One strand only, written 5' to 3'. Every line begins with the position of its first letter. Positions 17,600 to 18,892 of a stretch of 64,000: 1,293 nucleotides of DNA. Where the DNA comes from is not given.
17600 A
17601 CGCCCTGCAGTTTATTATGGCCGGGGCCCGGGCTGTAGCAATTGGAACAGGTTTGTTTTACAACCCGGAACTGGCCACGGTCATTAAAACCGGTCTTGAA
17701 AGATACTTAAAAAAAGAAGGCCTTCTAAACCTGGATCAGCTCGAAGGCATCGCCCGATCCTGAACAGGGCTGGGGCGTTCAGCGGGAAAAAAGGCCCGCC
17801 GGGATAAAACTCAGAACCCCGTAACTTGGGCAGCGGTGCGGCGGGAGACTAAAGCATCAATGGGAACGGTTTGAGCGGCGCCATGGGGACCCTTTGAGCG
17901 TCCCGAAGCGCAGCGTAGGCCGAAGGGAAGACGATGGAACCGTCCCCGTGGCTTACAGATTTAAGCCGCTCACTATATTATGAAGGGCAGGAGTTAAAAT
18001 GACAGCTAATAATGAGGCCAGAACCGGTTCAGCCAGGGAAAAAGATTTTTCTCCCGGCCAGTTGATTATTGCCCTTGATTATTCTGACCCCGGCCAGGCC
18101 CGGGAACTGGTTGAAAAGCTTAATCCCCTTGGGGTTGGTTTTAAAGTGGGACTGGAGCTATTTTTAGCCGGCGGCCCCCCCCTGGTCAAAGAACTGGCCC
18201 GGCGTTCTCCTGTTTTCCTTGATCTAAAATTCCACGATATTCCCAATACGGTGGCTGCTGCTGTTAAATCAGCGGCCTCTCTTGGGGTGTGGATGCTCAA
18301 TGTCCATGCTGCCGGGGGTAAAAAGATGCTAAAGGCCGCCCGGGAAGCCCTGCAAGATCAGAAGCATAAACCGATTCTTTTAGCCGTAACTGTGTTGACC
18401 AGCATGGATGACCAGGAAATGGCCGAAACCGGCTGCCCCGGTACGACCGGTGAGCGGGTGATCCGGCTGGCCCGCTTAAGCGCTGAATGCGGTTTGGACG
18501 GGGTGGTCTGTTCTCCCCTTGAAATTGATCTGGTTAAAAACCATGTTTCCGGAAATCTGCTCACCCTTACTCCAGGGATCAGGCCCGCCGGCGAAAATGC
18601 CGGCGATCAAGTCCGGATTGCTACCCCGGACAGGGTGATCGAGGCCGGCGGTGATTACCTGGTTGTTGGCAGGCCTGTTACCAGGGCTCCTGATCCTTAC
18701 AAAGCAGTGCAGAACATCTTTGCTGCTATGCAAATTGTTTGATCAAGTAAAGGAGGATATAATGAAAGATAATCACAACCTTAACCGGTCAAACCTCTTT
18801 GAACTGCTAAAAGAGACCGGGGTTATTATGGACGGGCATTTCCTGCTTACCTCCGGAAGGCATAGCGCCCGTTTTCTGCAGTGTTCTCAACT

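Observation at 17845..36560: Three-copy ~90-nt three-hairpin element in 5' leaders (between pyrD and pyrF, before sppA, before a Yip1-like gene): candidate undescribed cis-regulatory RNA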

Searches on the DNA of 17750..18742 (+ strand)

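Call 6: search_rna_families(source=window, start=17750, end=18050, threshold=evalue, max_evalue=10, show_alignments=3)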
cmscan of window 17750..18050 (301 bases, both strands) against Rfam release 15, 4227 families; matches with E-value up to 10: 1.
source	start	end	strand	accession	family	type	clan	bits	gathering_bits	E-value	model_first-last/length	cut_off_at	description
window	17780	17913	+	RF02003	group-II-D1D4-4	Intron;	CL00102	19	49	0.026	1-138/138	no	Group II catalytic intron D1-D4-4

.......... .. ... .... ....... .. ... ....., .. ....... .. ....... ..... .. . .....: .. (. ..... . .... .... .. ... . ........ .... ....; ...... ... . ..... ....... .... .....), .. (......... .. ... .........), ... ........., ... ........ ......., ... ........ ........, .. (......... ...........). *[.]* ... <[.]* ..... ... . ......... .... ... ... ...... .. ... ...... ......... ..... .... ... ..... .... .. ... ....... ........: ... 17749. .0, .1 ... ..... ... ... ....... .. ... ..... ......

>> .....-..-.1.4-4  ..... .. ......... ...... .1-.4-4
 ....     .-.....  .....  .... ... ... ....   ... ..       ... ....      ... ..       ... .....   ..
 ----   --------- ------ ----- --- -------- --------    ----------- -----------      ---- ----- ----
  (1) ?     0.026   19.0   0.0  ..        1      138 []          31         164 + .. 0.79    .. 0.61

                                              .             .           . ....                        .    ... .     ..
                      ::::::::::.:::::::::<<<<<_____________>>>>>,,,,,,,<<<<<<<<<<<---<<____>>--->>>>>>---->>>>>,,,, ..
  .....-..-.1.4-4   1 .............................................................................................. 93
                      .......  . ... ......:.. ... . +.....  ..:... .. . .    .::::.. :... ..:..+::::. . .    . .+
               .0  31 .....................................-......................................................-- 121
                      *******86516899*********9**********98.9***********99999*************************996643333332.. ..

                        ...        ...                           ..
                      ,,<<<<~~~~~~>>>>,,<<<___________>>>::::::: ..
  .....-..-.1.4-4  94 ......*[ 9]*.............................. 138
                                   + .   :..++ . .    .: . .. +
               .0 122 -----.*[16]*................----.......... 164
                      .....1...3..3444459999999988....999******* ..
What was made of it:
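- On Any Rfam 15 family: The only hit is a 19-bit group-II-D1D4-4 match (threshold 49) at 17780-17913, which overlaps the 5' part of copy A (call 6).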

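Call 67: search_with_rna_model(model_id=R1, sources=[L236, L237, L238], filters=off, max_evalue=1)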
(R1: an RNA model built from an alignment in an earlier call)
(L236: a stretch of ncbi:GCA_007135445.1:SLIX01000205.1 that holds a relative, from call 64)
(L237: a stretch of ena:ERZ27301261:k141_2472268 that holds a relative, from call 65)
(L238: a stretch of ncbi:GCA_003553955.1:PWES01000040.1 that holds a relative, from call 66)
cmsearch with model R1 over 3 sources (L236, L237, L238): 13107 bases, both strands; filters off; matches with E-value up to 1: 0.
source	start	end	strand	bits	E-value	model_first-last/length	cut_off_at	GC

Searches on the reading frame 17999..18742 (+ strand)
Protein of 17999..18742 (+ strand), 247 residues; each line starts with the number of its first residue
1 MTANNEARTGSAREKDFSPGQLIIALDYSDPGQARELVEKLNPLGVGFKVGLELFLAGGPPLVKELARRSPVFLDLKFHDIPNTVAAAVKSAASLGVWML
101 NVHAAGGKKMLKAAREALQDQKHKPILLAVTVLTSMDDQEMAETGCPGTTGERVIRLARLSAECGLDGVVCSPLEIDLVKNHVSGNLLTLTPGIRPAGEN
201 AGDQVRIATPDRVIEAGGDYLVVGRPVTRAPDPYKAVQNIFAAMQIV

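Call 37: search_protein_families(library=pfam, proteins=[window:17999-18742:+])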
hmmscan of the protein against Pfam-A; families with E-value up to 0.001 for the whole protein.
window:17999-18742:+ (247 aa): 1 family
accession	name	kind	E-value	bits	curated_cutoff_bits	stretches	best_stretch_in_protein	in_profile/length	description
PF00215.30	OMPdecase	-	2.3e-60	204.7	27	1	21-239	2-220/221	Orotidine 5'-phosphate decarboxylase / HUMPS family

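Call 63: find_homologous_proteins(query=window:17999-18742:+, max_evalue=1e-40)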
Query window:17999-18742:+ (247 aa): 7814 proteins with E <= 1e-40 among 8000 candidates; the best 120 are listed.
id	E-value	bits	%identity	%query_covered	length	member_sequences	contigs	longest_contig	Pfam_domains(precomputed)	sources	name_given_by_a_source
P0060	6.8e-158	541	100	100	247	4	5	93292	PF00215.31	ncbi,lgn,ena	-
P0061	3.6e-125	434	83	100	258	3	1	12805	PF00215.31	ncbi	-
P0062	5.7e-109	381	73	100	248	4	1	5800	PF00215.31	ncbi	-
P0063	2.7e-107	376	72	100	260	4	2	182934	PF00215.31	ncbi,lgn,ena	-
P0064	5.7e-106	371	72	100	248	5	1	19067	PF00215.31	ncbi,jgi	-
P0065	1.3e-103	364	70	100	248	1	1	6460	PF00215.31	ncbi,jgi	-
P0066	3.1e-102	359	67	100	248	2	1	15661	PF00215.31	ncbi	-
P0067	8.1e-102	358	68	99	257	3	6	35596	PF00215.31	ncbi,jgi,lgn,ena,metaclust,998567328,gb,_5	metaclust:\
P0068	9.1e-101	354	69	100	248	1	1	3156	PF00215.31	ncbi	-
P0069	4.0e-98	346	69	99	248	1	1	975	PF00215.31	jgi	-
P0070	5.2e-97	342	71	91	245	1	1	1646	PF00215.31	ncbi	-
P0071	9.0e-97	341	71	91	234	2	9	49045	PF00215.31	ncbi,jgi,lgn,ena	-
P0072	2.6e-94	333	63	100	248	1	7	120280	PF00215.31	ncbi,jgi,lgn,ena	-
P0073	1.0e-92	328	66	93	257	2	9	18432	PF00215.31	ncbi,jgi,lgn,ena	-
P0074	1.3e-92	328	67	92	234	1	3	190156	PF00215.31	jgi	jgi:orotidine-5'-phosphate decarboxylase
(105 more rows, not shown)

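Call 64: find_encoding_contigs(protein=P0061, flank=1800, max_places=1)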
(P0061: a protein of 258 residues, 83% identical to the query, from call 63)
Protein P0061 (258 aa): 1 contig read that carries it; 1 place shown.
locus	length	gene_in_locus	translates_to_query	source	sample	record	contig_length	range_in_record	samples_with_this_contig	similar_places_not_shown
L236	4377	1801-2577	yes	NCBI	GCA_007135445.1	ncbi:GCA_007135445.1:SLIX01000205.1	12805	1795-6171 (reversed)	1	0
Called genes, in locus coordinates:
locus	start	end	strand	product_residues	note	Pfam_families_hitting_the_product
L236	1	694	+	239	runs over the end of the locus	PF10418:DHODB_Fe-S_bind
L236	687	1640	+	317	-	PF01180:DHO_dh, PF01207:Dus (faint), PF01070:FMN_dh (faint), PF03060:NMO (weak)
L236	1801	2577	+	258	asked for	PF00215:OMPdecase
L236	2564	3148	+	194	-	PF00156:Pribosyltran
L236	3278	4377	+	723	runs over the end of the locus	PF09371:Tex_N, PF22706:Tex_central_region, PF16921:Tex_YqgF, PF14639:YqgF (weak), PF14635:HHH_7, PF12836:HHH_3, PF17674:HHH_9, PF00575:S1, +1 more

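Call 65: find_encoding_contigs(protein=P0063, flank=1800, max_places=1)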
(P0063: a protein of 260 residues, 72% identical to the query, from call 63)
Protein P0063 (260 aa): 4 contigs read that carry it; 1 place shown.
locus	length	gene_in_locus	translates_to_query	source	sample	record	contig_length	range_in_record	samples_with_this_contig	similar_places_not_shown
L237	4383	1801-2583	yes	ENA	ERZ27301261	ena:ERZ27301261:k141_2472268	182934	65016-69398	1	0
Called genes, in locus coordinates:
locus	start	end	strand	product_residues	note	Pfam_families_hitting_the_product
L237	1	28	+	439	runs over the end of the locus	PF01979:Amidohydro_1, PF07969:Amidohydro_3 (weak), PF12890:DHOase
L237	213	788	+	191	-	PF10418:DHODB_Fe-S_bind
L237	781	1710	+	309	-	PF01180:DHO_dh, PF01207:Dus (faint)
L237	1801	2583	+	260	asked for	PF00215:OMPdecase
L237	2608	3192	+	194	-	PF00156:Pribosyltran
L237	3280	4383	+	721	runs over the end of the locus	PF09371:Tex_N, PF22706:Tex_central_region, PF16921:Tex_YqgF, PF14639:YqgF (weak), PF14635:HHH_7, PF12836:HHH_3, PF17674:HHH_9, PF00575:S1, +1 more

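Call 66: find_encoding_contigs(protein=P0064, flank=1800, max_places=1)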
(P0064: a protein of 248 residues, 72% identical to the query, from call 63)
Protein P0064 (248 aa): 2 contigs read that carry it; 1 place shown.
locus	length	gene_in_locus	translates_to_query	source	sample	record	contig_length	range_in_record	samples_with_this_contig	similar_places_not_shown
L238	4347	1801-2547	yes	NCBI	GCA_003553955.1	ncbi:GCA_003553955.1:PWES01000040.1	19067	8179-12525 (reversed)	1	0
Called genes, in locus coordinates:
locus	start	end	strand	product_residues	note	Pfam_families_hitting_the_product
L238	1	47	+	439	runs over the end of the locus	PF01979:Amidohydro_1, PF07969:Amidohydro_3, PF12890:DHOase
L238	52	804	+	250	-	PF10418:DHODB_Fe-S_bind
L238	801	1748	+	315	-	PF01180:DHO_dh, PF01207:Dus (faint)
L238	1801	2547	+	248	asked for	PF00215:OMPdecase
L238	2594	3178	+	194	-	PF00156:Pribosyltran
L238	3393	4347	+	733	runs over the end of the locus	PF09371:Tex_N, PF22706:Tex_central_region, PF16921:Tex_YqgF, PF14639:YqgF (weak), PF14635:HHH_7, PF12836:HHH_3, PF17674:HHH_9, PF00575:S1, +1 more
